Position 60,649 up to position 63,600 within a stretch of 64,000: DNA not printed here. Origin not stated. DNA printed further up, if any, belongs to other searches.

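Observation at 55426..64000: Compact carbohydrate locus beside tRNA-Gln: predicted glycoside import, GH38-like hydrolysis, ROK kinase and PMI-like isomerase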

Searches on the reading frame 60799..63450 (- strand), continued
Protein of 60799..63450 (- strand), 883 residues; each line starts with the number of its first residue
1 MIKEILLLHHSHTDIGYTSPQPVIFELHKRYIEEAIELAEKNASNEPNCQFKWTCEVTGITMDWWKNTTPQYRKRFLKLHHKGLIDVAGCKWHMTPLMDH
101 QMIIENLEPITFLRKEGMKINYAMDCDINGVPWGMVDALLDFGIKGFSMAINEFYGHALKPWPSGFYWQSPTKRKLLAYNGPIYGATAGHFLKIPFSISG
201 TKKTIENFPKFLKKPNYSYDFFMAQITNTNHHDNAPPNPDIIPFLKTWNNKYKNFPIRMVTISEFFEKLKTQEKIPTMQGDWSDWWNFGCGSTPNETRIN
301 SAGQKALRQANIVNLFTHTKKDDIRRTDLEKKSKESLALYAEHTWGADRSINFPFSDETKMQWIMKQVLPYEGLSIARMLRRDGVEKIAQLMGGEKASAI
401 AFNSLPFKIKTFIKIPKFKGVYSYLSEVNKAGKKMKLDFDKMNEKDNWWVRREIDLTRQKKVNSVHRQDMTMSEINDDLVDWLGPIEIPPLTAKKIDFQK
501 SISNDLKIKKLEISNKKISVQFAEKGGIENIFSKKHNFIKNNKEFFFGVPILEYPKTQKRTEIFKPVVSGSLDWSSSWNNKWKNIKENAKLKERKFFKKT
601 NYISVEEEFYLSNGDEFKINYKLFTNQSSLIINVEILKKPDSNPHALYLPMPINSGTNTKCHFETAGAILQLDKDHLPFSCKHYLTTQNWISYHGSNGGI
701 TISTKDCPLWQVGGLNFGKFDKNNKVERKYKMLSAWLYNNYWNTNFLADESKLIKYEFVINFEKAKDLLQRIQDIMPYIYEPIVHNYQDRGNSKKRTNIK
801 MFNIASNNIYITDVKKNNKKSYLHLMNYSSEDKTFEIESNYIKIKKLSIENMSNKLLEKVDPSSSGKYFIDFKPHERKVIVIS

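Call 33: search_solved_structures(query=A1, max_evalue=1, show_alignments=2)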
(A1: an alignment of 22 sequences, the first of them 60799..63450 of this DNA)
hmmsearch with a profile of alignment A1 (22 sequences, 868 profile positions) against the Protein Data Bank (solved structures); distinct sequences matched with E-value up to 1: 6.
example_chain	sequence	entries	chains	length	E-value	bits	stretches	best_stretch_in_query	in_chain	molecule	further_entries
1qwu_A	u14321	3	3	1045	0.00017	22.9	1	229-383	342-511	Alpha-mannosidase II | Alpha-mannosidase 2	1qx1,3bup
1hty_A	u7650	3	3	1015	0.00021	22.6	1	248-383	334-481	ALPHA-MANNOSIDASE II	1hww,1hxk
6rpc_A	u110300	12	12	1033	0.00021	22.6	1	248-383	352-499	Alpha-mannosidase 2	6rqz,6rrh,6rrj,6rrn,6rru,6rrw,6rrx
3bud_A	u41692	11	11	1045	0.00022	22.6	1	248-383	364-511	Alpha-mannosidase 2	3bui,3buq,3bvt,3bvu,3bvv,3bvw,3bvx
1qwn_A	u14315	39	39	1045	0.00022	22.6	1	248-383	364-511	Alpha-mannosidase II | putative golgi alpha-mannosidase II | Alpha-mannosidase 2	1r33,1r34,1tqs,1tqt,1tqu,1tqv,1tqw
1ps3_A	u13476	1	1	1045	0.00022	22.6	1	248-383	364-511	Alpha-mannosidase II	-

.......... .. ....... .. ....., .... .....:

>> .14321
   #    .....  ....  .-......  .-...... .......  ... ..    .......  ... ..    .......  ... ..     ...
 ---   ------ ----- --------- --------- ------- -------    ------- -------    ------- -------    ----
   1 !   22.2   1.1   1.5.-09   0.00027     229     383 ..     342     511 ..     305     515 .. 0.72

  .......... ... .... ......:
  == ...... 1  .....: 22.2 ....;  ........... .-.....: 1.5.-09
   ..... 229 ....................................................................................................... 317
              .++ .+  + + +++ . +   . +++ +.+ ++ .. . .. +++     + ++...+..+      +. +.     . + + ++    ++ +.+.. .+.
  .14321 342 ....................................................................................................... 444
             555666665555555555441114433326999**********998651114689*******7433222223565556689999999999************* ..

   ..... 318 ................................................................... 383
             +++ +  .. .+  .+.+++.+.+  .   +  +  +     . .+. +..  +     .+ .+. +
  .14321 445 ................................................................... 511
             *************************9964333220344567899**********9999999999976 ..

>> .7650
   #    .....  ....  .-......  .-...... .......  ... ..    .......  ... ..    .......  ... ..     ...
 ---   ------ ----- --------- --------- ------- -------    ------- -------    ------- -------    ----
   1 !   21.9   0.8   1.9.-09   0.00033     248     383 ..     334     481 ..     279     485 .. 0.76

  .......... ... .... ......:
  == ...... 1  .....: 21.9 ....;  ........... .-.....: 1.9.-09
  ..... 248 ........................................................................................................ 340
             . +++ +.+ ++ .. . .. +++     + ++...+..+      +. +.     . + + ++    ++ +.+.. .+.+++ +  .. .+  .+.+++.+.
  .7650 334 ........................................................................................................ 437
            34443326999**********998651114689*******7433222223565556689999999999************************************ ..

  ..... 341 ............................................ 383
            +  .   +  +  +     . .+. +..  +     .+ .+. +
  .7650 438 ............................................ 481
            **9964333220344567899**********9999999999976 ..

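Call 42: search_protein_families(library=pfam, proteins=[L012:470-1648:+, L012:2407-3294:-, L012:4317-5651:-, L012:5617-6705:+, L012:6533-7927:-, L012:7931-8845:-, L012:8897-9730:+, L012:12643-15456:+, L012:15513-16325:-, L012:17844-19145:-], max_evalue=0.00001)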
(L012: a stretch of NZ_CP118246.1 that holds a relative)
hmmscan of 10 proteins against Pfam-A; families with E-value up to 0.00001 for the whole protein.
L012:470-1648:+ (392 aa): 3 families
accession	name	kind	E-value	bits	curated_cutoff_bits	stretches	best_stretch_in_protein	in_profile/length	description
PF22725.1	GFO_IDH_MocA_C3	-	2.7e-22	79.5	27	1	156-290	1-123/124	GFO/IDH/MocA C-terminal domain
PF01408.29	GFO_IDH_MocA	-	1.5e-19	71.3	24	1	32-145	2-117/120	Oxidoreductase family, NAD-binding Rossmann fold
PF02894.22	GFO_IDH_MocA_C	-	1.9e-08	34.8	22.9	1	161-372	2-218/218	Oxidoreductase family, C-terminal alpha/beta domain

L012:2407-3294:- (295 aa): 1 family
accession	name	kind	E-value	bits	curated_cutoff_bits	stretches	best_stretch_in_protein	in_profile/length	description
PF00528.27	BPD_transp_1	-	6.1e-13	49.3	26.4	1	108-281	5-174/184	Binding-protein-dependent transport system inner membrane component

L012:4317-5651:- (444 aa): 2 families
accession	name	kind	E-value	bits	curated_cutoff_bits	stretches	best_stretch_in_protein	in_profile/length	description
PF13416.11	SBP_bac_8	-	1.2e-25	91.3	27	1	76-386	4-277/279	Bacterial extracellular solute-binding protein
PF01547.30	SBP_bac_1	-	3e-24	87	26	1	79-336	18-286/307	Bacterial extracellular solute-binding protein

L012:5617-6705:+ (362 aa): 0 families

L012:6533-7927:- (464 aa): 2 families
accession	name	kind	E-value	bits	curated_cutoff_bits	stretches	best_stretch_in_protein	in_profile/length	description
PF13378.12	MR_MLE_C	-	1.7e-19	70.9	29.4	1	154-264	2-116/219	Enolase C-terminal domain-like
PF02746.21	MR_MLE_N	-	2.4e-10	41.1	22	1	32-121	28-117/117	Mandelate racemase / muconate lactonizing enzyme, N-terminal domain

L012:7931-8845:- (304 aa): 4 families
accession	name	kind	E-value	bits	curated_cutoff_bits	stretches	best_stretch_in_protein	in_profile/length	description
PF13561.12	adh_short_C2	-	2.4e-55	188.1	27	1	57-291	1-235/236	Enoyl-(Acyl carrier protein) reductase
PF00106.31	adh_short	-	2.2e-44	151.7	26.6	1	51-234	1-188/195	short chain dehydrogenase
PF08659.16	KR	-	9.5e-13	48.9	22.6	1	52-209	2-163/180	KR domain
PF23441.1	SDR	-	5.1e-06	26.5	27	0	155-292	122-256/258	SDR-like rossmann domain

L012:8897-9730:+ (277 aa): 1 family
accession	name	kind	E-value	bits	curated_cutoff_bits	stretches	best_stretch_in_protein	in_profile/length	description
PF10282.15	Lactonase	-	6.7e-49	167.4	21.7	1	15-209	21-204/344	Lactonase, 7-bladed beta-propeller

L012:12643-15456:+ (937 aa): 2 families
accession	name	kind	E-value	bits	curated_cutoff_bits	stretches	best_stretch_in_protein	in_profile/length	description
PF01074.27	Glyco_hydro_38N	-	1.5e-13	51.2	25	1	6-273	1-257/270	Glycosyl hydrolases family 38 N-terminal domain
PF07748.19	Glyco_hydro_38C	-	2.4e-06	28.4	25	1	505-697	1-177/206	Glycosyl hydrolases family 38 C-terminal domain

L012:15513-16325:- (270 aa): 0 families

L012:17844-19145:- (433 aa): 1 family
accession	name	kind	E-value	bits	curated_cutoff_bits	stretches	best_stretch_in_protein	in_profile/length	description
PF06808.19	DctM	-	1.6e-102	343.8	23.8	1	11-420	1-412/413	Tripartite ATP-independent periplasmic transporter, DctM component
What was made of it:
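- The Devosia GFO orthologue lies beside lactonase, SDR and dehydratase genes (call 42).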

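Call 43: predict_structure(alignment_id=A1)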
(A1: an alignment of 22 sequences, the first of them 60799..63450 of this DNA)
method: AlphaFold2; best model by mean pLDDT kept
length: 883 residues; sequences in the alignment: 22
mean_pLDDT: 83.3   pTM: 0.87
mean pLDDT of the five models: 83.3, 81.5, 81.4, 80.9, 80.5
residues with pLDDT >= 90: 412; 70-90: 308; 50-70: 129; < 50: 34
segments of 3 or more residues with pLDDT < 50: 15-18, 286-291, 340-344, 434-438, 440-451
pLDDT, mean of each block of 10 residues (from residue 1): 89 57 82 96 95 91 94 98 94 72 85 95 76 86 90 55 85 90 69 88 88 80 77 75 95 93 95 88 52 73 89 77 81 78 49 72 76 90 83 76 92 76 53 50 47 53 63 75 90 82 85 97 97 95 96 94 78 75 95 95 97 97 95 94 91 95 85 82 80 95 86 89 86 91 64 91 93 93 77 72 82 85 91 90 90 93 91 92 92
secondary structure, 60 per line:
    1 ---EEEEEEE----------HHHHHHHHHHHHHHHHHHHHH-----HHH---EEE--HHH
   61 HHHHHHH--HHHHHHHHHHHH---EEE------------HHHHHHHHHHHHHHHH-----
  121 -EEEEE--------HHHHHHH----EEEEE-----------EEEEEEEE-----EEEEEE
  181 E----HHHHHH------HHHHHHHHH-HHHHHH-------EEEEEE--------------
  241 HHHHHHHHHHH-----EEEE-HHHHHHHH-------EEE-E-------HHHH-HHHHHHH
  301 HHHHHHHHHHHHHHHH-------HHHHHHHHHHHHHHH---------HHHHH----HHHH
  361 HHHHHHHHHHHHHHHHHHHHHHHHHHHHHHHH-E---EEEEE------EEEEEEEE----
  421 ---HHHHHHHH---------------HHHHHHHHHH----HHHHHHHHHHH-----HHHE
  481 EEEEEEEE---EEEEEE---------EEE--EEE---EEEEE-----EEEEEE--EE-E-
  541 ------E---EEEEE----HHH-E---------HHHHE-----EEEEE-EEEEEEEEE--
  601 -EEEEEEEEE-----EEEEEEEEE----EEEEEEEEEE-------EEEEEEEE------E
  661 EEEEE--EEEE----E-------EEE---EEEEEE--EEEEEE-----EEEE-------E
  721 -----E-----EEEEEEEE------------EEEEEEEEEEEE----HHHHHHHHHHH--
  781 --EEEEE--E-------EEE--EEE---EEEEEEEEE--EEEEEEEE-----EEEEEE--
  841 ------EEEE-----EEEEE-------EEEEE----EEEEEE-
elements in order (helices of 4 or more, strands of 3 or more residues): E4-10 H21-41 E53-55 H58-67 H70-81 E85-87 H100-115 E122-126 H135-141 E146-150 E162-169 E175-181 H186-191 H198-206 H208-213 E221-226 H241-251 E257-260 H262-269 E277-279 H289-292 H294-316 H324-338 H348-352 H357-392 E398-402 E409-416 H424-431 H447-456 H461-471 E480-488 E492-497 E507-509 E512-514 E518-522 E528-533 E551-555 H574-577 E584-588 E590-598 E602-610 E616-624 E629-638 E646-653 E660-665 E668-671 E684-686 E690-695 E698-703 E709-712 E732-739 E752-763 H768-778 E783-787 E798-800 E803-805 E809-817 E820-827 E833-838 E847-850 E856-860 E868-872 E877-882

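Call 45: fold_search(model_id=the predicted structure, library=pdb)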
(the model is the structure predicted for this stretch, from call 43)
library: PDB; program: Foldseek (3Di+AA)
matches with E <= 10: 950; with E <= 0.001: 182
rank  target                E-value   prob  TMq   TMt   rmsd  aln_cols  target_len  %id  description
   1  5kbp_B                5.5e-34  1.00  0.69  0.69   7.2      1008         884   11  The crystal structure of an alpha-mannosidase from Enterococcus faecalis V583 (released 2016-07-13)
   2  5kbp_A                1.7e-33  1.00  0.71  0.70   7.0      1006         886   12  The crystal structure of an alpha-mannosidase from Enterococcus faecalis V583 (released 2016-07-13)
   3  7dd9_A                2.2e-32  1.00  0.69  0.55   5.7       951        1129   12  Cryo-EM structure of the Ams1 and Nbr1 complex (released 2021-07-14)
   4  2wyi_A                1.0e-31  1.00  0.70  0.69   7.1      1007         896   11  Structure of the Streptococcus pyogenes family GH38 alpha-mannosidase complexed with swainsonine (released 2010-02-16)
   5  2wyh_B                1.1e-31  1.00  0.71  0.71   6.4      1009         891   10  Structure of the Streptococcus pyogenes family GH38 alpha-mannosidase (released 2010-02-16)
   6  2wyi_B                1.3e-31  1.00  0.71  0.70   7.0      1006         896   10  Structure of the Streptococcus pyogenes family GH38 alpha-mannosidase complexed with swainsonine (released 2010-02-16)
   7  2wyh_A                1.4e-31  1.00  0.70  0.69   6.7      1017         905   10  Structure of the Streptococcus pyogenes family GH38 alpha-mannosidase (released 2010-02-16)
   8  6lz1_A                1.9e-31  1.00  0.72  0.60   5.0       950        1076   11  Structure of S.pombe alpha-mannosidase Ams1 (released 2020-09-09)
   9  7vqo_A                9.4e-31  1.00  0.72  0.55   5.1       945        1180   12  Cryo-EM structure of Ams1 bound to the FW domain of Nbr1 (released 2022-07-06)
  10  3lvt                  1.6e-30  1.00  0.66  0.69   7.0       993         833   10  The Crystal Structure of a Protein in the Glycosyl Hydrolase Family 38 from Enterococcus faecalis to 2.55A (released 2010-03-16)
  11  7ufu_A                1.9e-30  1.00  0.70  0.60   6.1       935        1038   10  Cryo-EM Structure of Bl_Man38A nucleophile mutant in complex with mannose at 2.7 A (released 2022-11-16)
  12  7ufr_A                6.8e-30  1.00  0.68  0.59   6.2       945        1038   10  Cryo-EM Structure of Bl_Man38A at 2.7 A (released 2022-11-16)
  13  7uft_A                1.3e-29  1.00  0.67  0.58   7.1       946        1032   10  Cryo-EM Structure of Bl_Man38C at 2.9 A (released 2022-11-16)
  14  6b9p_A                8.1e-28  1.00  0.65  0.62   8.5      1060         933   11  Structure of GH 38 Jack Bean alpha-mannosidase in complex with a 36-valent iminosugar cluster inhibitor (released 2018-09-26)
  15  6b9o_A                9.0e-28  1.00  0.66  0.63   8.3      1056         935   11  Structure of GH 38 Jack Bean alpha-mannosidase (released 2018-09-26)
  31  6rrh                  1.1e-25  1.00  0.64  0.58   7.8      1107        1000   10  GOLGI ALPHA-MANNOSIDASE II (released 2020-07-08)
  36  6rry                  5.4e-25  1.00  0.66  0.59   7.5      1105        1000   10  GOLGI ALPHA-MANNOSIDASE II in complex with (2S,3R)-2-(Hydroxymethyl)-1,2,3,6-tetrahydro-3-pyridinol (released 2020-07-08)
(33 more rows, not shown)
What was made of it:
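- On Glycoside hydrolase family 38: However, the AF2 model superposes on solved GH38 enzymes over about 930-1000 alignment columns at TM 0.62-0.72 (calls 43, 45), and a family profile aligns with dGMII residues 342-511 (call 33).
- Closest known: Streptococcal N-glycan carbohydrate-processing locus. Same: SpyGH38 structures are among the best structural matches (call 45).
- In line with this, all 40 top structural matches are alpha-mannosidases (call 45).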
